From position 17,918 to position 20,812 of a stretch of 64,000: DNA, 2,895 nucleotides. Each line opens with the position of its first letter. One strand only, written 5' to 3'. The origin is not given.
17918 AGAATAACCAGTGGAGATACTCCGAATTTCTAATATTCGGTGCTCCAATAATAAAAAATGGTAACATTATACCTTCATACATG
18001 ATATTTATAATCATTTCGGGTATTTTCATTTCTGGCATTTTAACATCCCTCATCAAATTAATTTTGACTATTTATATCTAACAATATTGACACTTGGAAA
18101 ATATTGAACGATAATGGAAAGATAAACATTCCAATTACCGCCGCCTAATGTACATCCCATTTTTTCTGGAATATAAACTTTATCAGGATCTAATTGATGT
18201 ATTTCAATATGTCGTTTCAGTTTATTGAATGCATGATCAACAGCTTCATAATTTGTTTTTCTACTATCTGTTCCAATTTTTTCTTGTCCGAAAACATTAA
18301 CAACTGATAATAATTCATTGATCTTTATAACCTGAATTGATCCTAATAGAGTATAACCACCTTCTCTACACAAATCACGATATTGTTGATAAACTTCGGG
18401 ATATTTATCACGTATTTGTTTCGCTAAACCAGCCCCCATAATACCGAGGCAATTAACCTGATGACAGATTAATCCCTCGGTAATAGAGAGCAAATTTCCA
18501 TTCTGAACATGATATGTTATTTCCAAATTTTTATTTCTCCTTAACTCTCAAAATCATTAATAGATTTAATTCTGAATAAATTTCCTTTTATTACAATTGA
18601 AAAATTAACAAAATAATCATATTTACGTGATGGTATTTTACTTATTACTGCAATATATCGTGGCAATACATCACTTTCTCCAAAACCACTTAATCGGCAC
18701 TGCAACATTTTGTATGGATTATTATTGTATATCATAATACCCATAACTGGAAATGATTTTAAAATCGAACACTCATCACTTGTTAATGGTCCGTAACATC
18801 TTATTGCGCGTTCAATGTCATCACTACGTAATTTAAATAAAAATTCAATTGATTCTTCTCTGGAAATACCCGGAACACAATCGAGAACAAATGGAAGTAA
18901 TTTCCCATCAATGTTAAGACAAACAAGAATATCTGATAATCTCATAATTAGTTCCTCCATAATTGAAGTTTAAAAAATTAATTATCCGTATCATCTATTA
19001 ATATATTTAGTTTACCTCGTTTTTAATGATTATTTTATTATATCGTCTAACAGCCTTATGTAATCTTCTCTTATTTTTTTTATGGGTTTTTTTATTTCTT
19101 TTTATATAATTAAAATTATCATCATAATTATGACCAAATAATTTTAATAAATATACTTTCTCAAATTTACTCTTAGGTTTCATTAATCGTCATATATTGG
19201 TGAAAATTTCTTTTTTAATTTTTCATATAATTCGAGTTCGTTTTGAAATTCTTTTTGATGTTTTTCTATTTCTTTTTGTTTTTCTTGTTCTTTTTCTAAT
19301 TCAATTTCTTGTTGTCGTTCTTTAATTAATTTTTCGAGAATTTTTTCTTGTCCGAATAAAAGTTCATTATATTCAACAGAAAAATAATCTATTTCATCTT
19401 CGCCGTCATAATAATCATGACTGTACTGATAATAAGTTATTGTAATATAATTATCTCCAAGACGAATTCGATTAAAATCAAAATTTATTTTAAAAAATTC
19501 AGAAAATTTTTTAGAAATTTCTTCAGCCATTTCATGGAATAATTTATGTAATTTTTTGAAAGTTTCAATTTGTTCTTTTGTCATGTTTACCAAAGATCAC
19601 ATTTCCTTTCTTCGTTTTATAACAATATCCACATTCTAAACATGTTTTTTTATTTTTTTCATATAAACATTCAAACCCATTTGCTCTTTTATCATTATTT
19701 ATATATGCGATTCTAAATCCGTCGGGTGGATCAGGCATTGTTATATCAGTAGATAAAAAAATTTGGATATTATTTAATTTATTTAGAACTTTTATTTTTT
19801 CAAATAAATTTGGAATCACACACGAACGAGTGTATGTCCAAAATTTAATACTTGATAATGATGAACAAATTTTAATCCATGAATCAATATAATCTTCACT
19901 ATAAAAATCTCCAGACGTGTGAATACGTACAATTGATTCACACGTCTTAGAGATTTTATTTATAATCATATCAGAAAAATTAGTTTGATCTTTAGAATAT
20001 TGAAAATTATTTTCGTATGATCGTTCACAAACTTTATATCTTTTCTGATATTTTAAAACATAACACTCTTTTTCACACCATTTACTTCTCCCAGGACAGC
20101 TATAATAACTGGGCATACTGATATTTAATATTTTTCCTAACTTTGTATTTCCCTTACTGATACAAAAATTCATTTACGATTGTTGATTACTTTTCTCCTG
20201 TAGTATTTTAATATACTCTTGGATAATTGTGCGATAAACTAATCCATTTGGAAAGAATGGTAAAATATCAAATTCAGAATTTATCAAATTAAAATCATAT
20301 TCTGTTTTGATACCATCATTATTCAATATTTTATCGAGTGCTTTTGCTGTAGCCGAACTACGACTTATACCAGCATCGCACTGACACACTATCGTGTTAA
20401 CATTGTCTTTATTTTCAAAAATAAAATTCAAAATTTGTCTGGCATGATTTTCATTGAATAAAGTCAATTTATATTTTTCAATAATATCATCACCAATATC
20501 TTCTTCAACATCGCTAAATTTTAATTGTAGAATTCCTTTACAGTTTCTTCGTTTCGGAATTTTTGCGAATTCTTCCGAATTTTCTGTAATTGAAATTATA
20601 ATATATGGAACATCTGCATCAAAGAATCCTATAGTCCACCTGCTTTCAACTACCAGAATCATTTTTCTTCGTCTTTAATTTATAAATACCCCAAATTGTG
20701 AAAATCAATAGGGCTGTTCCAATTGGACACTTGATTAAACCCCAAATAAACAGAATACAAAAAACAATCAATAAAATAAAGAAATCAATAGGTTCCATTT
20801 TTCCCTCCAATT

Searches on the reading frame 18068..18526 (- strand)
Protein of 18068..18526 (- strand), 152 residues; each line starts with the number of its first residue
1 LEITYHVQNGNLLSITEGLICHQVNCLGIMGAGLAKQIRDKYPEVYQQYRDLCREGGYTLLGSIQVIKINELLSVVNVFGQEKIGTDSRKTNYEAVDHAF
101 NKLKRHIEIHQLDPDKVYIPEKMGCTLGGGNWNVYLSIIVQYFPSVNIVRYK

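Call 4: search_protein_families(library=pfam, proteins=[window:18068-18526:-], max_evalue=0.01)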
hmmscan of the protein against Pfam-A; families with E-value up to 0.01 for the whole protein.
window:18068-18526:- (152 aa): 1 family
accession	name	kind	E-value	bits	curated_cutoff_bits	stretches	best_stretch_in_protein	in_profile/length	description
PF01661.27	Macro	-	0.00068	20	22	1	22-132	2-111/118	Macro domain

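Call 5: search_protein_families(library=ncbifam, proteins=[window:18068-18526:-], max_evalue=0.01)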
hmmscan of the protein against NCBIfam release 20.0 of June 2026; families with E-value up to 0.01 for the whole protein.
window:18068-18526:- (152 aa): 1 family
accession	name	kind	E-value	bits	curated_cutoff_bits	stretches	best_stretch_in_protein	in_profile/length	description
NF048014.1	antitoxin_DarG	equivalog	2.6e-16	59.8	250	1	7-147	3-139/338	type II toxin-antitoxin system antitoxin DNA ADP-ribosyl glycohydrolase DarG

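Call 57: search_solved_structures(query=window:18068-18526:-, max_evalue=0.01, show_alignments=1)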
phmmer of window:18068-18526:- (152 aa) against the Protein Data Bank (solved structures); distinct sequences matched with E-value up to 0.01: 14.
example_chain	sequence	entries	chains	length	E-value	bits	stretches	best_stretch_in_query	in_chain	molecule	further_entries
5m3i_A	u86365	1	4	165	3e-09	40.2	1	9-134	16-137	RNase III inhibitor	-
5e3b_A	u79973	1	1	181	7.6e-08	35.7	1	19-134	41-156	Macrodomain protein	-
2fg1_A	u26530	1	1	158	8.6e-08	35.5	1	19-141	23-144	conserved hypothetical protein BT1257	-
2afc_A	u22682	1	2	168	1.1e-07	35.2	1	19-141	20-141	conserved hypothetical protein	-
7omu_AAA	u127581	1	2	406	9.4e-06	28.9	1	21-55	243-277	Macro domain-containing protein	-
6lft_A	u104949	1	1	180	1.1e-05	28.6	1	10-69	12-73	ADP-ribose 1''-phosphate phosphatase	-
6lfu_A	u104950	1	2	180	1.5e-05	28.2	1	10-69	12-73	ADP-ribose 1''-phosphate phosphatase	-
6lfq_A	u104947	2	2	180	1.6e-05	28.1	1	10-69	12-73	ADP-ribose 1''-phosphate phosphatase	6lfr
5m31_A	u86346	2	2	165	1.9e-05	27.9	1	9-68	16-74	Appr-1-p processing domain protein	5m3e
6lfs_A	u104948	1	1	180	0.00028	24.1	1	18-68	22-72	ADP-ribose 1''-phosphate phosphatase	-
9zre_A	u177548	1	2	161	0.006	19.7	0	4-47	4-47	Polyprotein P1234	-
3gqe_A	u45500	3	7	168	0.0061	19.7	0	4-47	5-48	Non-structural protein 3 | Non-structural polyprotein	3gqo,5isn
9zrf_A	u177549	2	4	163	0.0061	19.7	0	4-47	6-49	Polyprotein P1234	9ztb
5mqx_A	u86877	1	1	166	0.0067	19.6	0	4-47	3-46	Non-structural protein3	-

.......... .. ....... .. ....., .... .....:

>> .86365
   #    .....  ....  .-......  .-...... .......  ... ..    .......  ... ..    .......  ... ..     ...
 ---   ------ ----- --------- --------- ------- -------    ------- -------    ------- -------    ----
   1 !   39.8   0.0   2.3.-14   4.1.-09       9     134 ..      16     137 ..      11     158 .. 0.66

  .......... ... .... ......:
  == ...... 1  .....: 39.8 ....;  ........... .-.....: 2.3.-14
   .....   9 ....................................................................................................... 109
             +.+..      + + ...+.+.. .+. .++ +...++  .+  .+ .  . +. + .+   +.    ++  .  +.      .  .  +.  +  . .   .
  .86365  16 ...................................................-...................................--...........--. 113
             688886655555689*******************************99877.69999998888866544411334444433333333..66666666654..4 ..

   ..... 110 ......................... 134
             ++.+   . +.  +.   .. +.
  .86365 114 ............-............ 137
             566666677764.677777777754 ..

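Call 83: search_protein_families(library=phrogs, proteins=[window:18068-18526:-], max_evalue=0.001)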
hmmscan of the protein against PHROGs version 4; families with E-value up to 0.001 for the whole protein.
window:18068-18526:- (152 aa): 3 families
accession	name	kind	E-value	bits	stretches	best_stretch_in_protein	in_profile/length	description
phrog_335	-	other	4.5e-35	122.6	1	4-151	55-201/422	phosphatase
phrog_30914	-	unknown function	3.8e-11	43.6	1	10-143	7-137/371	-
phrog_15329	-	unknown function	1.9e-06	29.1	1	88-149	38-97/104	-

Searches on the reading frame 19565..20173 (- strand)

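Call 23: search_protein_families(library=pfam, proteins=[window:19565-20173:-], max_evalue=0.01)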
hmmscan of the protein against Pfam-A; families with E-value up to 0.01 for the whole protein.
window:19565-20173:- (202 aa): 3 families
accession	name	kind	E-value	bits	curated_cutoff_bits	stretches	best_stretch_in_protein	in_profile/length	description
PF17338.8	GP88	-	6.5e-26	92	24.4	1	10-165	8-189/230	Gene product 88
PF17327.7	AHL_synthase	-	0.00034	20.3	25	1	30-79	88-137/381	Acyl homoserine lactone synthase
PF23872.1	DUF7227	-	0.0037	17.3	27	0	8-129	10-128/223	Domain of unknown function (DUF7227)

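Call 83: search_protein_families(library=phrogs, proteins=[window:19565-20173:-], max_evalue=0.001)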
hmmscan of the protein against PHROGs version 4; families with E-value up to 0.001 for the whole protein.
window:19565-20173:- (202 aa): 2 families
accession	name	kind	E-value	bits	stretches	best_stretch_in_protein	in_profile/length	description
phrog_1392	-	unknown function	3e-26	93.4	1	4-200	58-282/296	-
phrog_2554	-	unknown function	3.2e-09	37.3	1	25-197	348-512/529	-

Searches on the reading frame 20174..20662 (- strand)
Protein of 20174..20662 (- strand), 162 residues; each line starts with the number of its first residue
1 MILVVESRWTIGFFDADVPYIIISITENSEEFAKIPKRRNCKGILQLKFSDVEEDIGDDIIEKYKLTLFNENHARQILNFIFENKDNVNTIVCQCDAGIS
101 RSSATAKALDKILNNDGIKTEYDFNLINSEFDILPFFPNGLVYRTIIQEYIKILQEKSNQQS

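Call 4: search_protein_families(library=pfam, proteins=[window:20174-20662:-], max_evalue=0.01)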
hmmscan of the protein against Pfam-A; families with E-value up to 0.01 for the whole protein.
window:20174-20662:- (162 aa): 0 families

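Call 5: search_protein_families(library=ncbifam, proteins=[window:20174-20662:-], max_evalue=0.01)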
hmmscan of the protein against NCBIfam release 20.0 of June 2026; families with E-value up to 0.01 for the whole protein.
window:20174-20662:- (162 aa): 0 families

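Call 25: search_protein_families(library=pfam, proteins=[window:20174-20662:-], max_evalue=0.5)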
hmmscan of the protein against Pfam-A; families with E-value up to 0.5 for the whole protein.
window:20174-20662:- (162 aa): 5 families
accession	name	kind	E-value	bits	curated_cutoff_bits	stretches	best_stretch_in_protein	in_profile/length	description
PF02302.22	PTS_IIB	-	0.017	16.2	23.6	1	91-122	2-33/90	PTS system, Lactose/Cellobiose specific IIB subunit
PF19064.5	DUF5760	-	0.034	14.8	27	1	42-91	28-79/86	Family of unknown function (DUF5760)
PF22740.1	PapZ_C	-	0.038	14.6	27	1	76-121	69-114/121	RapZ C-terminal domain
PF00782.25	DSPc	-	0.057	13.7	33.5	1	75-104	60-89/133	Dual specificity phosphatase, catalytic domain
PF13963.11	Transpos_assoc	-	0.065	13.8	27.7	1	73-124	17-68/74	Transposase-associated domain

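Call 58: search_solved_structures(query=window:20174-20662:-, max_evalue=1, show_alignments=1)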
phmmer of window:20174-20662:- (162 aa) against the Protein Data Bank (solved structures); distinct sequences matched with E-value up to 1: 2.
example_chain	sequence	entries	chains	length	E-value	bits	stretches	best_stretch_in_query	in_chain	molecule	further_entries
6psx_E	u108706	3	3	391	0.7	13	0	22-117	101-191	Cell division control protein 50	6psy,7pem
6roh_C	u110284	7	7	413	0.78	12.8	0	22-116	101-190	Cell division control protein 50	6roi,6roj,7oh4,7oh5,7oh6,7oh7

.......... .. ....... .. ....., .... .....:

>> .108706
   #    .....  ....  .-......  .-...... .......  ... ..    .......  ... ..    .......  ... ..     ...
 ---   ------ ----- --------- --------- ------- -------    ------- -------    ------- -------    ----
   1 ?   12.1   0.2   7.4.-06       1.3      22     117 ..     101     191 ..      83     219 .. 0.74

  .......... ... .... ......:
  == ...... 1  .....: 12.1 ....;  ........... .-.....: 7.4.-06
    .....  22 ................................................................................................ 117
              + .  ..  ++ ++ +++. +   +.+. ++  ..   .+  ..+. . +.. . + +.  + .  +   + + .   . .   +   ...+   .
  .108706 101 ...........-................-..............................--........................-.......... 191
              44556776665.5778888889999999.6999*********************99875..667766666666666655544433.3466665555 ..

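Call 83: search_protein_families(library=phrogs, proteins=[window:20174-20662:-], max_evalue=0.001)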
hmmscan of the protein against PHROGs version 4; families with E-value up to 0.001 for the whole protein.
window:20174-20662:- (162 aa): 1 family
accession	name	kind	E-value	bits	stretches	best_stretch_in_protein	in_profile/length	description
phrog_5614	-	unknown function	4.3e-17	63.4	1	18-149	22-136/161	-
